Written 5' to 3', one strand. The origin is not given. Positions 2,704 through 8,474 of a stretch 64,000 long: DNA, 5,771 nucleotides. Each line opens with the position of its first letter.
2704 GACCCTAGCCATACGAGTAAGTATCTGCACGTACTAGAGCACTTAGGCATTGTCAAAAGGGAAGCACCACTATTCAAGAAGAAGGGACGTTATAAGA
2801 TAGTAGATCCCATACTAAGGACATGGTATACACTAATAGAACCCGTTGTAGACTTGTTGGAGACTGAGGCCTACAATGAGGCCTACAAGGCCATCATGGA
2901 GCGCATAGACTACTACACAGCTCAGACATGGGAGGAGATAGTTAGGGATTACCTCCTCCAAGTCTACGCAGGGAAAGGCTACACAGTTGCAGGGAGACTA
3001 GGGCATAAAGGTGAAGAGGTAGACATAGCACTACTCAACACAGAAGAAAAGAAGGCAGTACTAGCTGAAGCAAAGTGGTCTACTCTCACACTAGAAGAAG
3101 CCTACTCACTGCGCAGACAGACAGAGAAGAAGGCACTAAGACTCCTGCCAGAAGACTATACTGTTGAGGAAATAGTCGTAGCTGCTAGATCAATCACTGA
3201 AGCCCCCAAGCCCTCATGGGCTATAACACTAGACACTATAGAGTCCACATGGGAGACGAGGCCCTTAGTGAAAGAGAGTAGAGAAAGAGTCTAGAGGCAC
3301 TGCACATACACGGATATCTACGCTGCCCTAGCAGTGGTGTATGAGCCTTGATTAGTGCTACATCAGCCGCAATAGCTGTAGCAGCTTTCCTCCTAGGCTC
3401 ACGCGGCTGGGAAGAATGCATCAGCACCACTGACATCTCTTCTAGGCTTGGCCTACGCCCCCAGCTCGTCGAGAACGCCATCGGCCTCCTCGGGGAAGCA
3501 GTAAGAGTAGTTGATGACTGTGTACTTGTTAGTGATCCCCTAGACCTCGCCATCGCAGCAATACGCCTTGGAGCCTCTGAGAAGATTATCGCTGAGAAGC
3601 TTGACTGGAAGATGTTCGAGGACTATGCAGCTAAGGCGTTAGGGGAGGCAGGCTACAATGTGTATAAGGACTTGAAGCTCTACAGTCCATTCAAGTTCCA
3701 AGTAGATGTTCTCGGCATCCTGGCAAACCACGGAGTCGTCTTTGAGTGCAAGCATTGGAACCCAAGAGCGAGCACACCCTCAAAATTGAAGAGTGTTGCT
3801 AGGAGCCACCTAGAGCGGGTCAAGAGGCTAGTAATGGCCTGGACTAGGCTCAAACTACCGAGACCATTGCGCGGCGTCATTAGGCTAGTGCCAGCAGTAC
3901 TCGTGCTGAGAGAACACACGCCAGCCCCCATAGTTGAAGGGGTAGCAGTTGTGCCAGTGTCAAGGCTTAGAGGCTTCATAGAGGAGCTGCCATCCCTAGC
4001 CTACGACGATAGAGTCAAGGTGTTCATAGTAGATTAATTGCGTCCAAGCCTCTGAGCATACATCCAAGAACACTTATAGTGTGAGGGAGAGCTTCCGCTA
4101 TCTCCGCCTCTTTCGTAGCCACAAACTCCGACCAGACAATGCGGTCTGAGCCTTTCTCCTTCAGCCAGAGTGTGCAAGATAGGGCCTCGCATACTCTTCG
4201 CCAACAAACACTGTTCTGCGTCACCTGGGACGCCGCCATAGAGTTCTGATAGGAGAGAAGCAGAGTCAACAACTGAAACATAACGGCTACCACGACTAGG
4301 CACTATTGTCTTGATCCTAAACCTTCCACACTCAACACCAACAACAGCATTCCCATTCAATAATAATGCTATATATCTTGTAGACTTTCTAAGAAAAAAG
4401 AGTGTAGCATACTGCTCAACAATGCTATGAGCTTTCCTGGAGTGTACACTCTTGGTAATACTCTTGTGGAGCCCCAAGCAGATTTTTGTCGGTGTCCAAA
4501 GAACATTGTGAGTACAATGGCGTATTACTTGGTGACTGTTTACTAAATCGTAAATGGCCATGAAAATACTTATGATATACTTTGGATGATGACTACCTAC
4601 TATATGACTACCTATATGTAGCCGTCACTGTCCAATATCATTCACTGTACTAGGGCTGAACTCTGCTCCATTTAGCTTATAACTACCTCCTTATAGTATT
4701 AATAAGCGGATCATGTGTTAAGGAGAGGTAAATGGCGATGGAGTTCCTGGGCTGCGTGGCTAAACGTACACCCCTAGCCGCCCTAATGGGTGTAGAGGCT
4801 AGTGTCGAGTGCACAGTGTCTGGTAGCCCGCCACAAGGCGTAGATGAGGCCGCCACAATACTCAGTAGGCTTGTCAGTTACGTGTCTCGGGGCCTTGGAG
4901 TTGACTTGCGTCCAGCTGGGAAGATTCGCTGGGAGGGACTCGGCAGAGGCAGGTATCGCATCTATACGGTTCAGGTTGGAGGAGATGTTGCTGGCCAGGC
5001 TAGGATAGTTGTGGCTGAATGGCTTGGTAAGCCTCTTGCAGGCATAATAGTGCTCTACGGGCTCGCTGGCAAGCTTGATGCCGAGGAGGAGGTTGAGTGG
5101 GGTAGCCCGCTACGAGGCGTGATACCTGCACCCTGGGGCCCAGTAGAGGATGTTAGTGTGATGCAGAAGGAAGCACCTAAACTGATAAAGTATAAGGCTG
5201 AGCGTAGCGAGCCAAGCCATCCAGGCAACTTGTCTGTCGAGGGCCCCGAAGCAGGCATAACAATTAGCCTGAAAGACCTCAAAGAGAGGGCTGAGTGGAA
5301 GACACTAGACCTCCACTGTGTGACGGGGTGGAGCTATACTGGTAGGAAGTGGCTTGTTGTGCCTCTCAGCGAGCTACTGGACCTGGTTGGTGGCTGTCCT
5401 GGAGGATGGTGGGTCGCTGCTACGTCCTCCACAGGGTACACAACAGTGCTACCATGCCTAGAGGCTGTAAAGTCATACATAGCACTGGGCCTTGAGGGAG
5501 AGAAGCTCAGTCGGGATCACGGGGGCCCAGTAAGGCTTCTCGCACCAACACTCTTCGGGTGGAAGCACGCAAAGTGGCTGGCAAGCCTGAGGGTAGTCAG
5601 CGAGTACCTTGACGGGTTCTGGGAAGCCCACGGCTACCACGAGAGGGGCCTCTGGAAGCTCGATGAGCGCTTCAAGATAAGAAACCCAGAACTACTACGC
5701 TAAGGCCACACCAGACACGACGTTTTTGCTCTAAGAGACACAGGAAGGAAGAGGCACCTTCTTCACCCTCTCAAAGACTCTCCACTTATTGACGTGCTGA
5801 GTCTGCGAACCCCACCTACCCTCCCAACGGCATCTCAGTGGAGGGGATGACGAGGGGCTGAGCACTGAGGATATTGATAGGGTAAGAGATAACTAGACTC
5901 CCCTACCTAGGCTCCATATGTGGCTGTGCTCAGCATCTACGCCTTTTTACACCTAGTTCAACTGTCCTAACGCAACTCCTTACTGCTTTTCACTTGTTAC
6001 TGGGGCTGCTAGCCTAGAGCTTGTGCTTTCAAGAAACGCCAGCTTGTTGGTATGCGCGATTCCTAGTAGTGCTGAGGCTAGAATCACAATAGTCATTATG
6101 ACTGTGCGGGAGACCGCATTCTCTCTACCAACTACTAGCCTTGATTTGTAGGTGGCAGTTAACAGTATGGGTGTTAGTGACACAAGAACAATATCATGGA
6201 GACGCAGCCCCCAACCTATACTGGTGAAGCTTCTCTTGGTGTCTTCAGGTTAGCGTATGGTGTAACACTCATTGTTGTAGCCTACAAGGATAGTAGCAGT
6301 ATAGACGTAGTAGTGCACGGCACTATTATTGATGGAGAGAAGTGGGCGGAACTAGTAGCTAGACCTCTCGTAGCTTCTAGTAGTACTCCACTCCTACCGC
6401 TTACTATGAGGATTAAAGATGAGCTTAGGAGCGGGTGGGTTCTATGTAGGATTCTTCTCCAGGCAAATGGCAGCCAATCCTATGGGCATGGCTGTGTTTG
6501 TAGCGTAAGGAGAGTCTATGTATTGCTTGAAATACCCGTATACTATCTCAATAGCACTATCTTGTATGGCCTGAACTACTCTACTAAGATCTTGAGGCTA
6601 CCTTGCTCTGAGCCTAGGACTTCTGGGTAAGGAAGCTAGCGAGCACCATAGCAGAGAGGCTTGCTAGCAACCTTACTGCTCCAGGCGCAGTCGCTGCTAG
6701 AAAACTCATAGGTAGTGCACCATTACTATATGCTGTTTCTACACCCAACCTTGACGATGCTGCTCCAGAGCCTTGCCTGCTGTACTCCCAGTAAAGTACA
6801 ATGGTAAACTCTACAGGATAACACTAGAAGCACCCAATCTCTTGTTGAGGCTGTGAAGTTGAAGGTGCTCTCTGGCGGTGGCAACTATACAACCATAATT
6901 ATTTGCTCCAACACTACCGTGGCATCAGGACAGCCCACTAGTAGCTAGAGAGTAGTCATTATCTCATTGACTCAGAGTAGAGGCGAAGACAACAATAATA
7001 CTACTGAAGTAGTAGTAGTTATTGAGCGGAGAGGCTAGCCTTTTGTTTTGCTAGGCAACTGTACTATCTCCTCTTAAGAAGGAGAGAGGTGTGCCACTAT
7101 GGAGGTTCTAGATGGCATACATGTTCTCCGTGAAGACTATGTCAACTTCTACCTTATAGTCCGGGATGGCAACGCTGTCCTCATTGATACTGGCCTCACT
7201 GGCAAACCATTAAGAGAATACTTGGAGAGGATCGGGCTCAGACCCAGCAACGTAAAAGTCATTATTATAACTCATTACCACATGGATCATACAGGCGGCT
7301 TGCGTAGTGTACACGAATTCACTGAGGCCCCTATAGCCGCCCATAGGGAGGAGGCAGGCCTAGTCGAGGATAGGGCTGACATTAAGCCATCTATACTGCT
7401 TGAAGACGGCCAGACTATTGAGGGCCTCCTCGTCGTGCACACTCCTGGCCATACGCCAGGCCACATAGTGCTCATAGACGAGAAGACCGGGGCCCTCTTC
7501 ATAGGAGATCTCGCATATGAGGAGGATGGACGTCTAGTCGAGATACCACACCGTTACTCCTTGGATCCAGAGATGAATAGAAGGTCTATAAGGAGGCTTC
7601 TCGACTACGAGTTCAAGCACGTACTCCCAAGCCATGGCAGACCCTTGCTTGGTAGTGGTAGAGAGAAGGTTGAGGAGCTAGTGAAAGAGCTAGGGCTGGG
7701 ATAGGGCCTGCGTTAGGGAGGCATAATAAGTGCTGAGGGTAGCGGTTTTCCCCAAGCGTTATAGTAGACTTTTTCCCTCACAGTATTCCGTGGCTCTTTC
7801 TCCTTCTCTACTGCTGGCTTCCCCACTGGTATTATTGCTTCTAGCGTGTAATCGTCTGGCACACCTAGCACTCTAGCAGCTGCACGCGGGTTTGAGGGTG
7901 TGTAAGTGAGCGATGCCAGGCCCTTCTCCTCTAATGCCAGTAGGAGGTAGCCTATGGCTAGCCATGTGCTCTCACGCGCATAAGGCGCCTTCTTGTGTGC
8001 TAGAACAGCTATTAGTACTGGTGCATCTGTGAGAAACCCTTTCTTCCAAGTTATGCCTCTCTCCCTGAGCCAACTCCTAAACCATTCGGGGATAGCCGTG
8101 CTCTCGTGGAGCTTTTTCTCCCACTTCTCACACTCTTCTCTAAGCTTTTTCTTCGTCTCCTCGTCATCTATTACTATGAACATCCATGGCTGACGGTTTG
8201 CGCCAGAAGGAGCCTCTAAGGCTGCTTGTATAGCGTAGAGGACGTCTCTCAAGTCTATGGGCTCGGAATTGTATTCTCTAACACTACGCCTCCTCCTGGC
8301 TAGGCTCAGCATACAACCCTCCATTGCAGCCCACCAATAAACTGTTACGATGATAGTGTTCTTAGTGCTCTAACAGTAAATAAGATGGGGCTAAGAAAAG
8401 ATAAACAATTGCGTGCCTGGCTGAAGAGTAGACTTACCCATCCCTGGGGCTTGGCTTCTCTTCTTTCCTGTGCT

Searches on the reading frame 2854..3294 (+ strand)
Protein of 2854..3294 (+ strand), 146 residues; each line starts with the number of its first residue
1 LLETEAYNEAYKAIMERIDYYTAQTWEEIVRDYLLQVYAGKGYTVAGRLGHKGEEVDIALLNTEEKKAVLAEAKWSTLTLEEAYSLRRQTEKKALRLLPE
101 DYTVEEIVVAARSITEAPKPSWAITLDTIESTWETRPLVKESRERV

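Call 48: search_protein_families(library=pfam, proteins=[window:2854-3294:+], max_evalue=0.001)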
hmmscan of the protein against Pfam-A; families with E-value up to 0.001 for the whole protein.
window:2854-3294:+ (146 aa): 1 family
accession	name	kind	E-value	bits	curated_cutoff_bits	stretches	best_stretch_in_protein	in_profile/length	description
PF03008.20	DUF234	-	2.2e-13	50.9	22.5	1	2-83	12-97/100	Archaea bacterial proteins of unknown function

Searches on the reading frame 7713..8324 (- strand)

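Call 48: search_protein_families(library=pfam, proteins=[window:7713-8324:-], max_evalue=0.001)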
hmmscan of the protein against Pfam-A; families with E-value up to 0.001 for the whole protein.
window:7713-8324:- (203 aa): 2 families
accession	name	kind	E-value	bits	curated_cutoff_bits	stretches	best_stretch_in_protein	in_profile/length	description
PF00881.29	Nitroreductase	-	2.6e-25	90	23.5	1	10-169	2-167/167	Nitroreductase family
PF14512.11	TM1586_NiRdase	-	4.4e-08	33.4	27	1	30-59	162-191/215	Putative TM nitroreductase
